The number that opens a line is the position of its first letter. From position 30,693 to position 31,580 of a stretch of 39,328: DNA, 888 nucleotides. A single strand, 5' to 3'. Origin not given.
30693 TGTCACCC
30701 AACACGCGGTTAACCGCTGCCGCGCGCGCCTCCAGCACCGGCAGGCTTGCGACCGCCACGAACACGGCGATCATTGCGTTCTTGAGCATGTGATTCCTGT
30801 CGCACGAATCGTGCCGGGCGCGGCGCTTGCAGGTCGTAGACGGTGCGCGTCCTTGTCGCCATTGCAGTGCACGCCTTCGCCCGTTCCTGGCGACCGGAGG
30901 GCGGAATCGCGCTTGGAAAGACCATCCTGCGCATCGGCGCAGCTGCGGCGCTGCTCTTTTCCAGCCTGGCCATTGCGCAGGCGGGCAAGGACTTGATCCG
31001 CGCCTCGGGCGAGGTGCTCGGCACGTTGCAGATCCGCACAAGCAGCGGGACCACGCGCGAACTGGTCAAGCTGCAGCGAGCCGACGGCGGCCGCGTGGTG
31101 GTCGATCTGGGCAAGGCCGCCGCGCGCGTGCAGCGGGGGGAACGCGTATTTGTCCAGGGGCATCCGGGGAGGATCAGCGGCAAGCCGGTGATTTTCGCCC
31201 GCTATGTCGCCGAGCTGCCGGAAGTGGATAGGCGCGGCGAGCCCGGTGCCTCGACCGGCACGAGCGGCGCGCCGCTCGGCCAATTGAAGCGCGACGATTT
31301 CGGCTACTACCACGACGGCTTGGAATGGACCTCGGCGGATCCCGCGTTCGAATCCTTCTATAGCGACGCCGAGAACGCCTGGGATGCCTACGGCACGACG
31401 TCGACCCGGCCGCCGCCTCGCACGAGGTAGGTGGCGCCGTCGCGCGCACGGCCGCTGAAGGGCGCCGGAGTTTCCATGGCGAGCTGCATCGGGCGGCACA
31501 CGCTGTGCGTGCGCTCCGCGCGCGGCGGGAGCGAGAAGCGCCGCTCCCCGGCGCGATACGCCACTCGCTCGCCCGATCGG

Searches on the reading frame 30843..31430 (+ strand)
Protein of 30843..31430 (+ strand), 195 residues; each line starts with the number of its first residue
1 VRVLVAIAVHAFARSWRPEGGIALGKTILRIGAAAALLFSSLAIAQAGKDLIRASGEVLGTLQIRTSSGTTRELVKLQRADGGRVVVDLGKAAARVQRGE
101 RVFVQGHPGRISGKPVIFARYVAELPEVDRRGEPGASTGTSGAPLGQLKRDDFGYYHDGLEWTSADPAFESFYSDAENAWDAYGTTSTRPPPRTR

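Call 45: search_protein_families(library=pfam, proteins=[window:30843-31430:+], max_evalue=0.01)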
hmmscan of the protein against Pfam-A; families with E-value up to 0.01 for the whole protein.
window:30843-31430:+ (195 aa): 0 families

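Call 52: find_homologous_proteins(query=window:30843-31430:+, max_evalue=0.00001)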
Query window:30843-31430:+ (195 aa): 10 proteins with E <= 0.00001 among 1166 candidates.
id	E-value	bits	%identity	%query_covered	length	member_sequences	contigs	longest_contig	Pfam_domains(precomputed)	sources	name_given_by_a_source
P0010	3.0e-117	407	96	100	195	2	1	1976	-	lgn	-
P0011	6.6e-67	243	69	87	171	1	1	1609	-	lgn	-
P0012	3.4e-62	228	69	82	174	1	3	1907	-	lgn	-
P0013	2.2e-59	218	68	82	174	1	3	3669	-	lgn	-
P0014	5.8e-59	217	67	83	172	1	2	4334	-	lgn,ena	-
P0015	1.6e-52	196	58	84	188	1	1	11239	-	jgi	jgi:hypothetical protein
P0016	1.8e-34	137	53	69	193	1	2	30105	-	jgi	jgi:hypothetical protein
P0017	1.2e-31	128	50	69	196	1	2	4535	-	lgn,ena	-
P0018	1.8e-27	114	39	68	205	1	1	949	-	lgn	-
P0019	8.5e-20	89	56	39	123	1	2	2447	-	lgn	-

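Call 53: find_encoding_contigs(protein=P0016, flank=6000, max_places=2)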
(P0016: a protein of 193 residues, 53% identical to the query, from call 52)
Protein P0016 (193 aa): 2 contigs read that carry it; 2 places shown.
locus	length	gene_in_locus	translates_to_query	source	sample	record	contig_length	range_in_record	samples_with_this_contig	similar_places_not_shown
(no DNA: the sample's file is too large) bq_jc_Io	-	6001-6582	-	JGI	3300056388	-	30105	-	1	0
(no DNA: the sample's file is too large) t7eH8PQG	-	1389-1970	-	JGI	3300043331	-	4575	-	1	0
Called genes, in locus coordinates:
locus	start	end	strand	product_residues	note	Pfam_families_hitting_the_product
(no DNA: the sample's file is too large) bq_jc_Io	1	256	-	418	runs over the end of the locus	PF13091:PLDc_2, PF00614:PLDc (weak)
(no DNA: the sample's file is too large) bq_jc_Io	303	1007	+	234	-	PF00072:Response_reg, PF00486:Trans_reg_C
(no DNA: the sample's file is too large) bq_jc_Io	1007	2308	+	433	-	PF26769:HAMP_PhoQ, PF00512:HisKA, PF02518:HATPase_c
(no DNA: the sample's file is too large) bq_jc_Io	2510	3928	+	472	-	PF00089:Trypsin, PF13365:Trypsin_2, PF00595:PDZ, PF13180:PDZ_2, PF17820:PDZ_6, PF00595:PDZ, PF13180:PDZ_2, PF17820:PDZ_6, +1 more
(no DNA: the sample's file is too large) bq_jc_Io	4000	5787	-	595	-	PF19291:TREH_N, PF00723:Glyco_hydro_15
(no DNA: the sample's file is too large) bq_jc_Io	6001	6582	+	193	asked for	-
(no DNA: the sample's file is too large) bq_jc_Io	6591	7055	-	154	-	PF11611:DUF4352 (weak)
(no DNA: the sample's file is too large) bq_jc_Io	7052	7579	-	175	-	-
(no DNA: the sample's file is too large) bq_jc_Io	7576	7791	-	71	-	PF11387:DUF2795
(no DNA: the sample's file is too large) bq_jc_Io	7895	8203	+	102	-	-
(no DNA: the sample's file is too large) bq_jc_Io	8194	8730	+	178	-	PF05239:PRC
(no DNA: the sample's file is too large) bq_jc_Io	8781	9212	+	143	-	PF04828:GFA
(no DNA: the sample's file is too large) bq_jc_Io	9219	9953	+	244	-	PF05239:PRC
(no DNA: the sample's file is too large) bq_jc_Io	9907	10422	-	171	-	-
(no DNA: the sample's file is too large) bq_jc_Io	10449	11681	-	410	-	PF02163:Peptidase_M50, PF00571:CBS (weak)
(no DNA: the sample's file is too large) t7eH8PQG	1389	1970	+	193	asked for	-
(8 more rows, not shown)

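Call 54: find_encoding_contigs(protein=P0015, flank=6000, max_places=2)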
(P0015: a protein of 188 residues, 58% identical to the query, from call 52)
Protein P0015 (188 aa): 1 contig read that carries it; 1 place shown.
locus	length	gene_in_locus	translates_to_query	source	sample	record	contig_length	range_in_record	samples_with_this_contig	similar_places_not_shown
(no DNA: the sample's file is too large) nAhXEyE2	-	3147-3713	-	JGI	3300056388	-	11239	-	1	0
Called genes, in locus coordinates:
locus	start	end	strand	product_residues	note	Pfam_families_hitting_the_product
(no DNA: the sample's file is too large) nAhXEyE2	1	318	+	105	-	?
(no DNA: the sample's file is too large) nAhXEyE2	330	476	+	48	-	-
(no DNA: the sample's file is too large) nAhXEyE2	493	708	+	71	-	PF03479:PCC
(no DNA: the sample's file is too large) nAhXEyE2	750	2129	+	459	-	PF00614:PLDc (weak), PF13091:PLDc_2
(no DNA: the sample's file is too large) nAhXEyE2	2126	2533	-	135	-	-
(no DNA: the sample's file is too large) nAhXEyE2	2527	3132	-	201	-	PF05239:PRC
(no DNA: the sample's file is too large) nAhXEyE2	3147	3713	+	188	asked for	-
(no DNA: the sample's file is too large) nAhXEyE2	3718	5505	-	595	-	PF19291:TREH_N, PF00723:Glyco_hydro_15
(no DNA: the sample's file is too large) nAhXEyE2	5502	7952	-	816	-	PF05359:DUF748, PF00691:OmpA (faint)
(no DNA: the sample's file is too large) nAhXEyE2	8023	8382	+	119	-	PF07100:ASRT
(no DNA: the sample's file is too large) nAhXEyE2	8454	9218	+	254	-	PF01471:PG_binding_1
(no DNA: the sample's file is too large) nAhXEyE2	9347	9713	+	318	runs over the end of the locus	PF05239:PRC, PF00036:EF-hand_1 (faint), PF13202:EF-hand_5 (faint), PF13405:EF-hand_6 (faint), PF13499:EF-hand_7 (faint)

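Call 55: find_encoding_contigs(protein=P0014, flank=4000, max_places=2)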
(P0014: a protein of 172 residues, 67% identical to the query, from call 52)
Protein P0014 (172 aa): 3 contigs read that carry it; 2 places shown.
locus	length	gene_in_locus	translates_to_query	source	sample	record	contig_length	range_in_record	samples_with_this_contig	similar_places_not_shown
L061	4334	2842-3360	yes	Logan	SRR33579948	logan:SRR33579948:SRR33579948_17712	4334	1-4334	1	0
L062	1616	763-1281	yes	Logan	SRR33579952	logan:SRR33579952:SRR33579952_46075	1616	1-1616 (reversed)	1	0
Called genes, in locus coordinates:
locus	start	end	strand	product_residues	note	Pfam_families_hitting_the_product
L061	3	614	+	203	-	?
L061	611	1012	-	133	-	-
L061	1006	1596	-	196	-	PF05239:PRC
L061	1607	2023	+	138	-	-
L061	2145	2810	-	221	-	PF00188:CAP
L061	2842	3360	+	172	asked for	-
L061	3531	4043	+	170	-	PF09335:VTT_dom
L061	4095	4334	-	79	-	?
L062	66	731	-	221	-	PF00188:CAP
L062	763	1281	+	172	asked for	-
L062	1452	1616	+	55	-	?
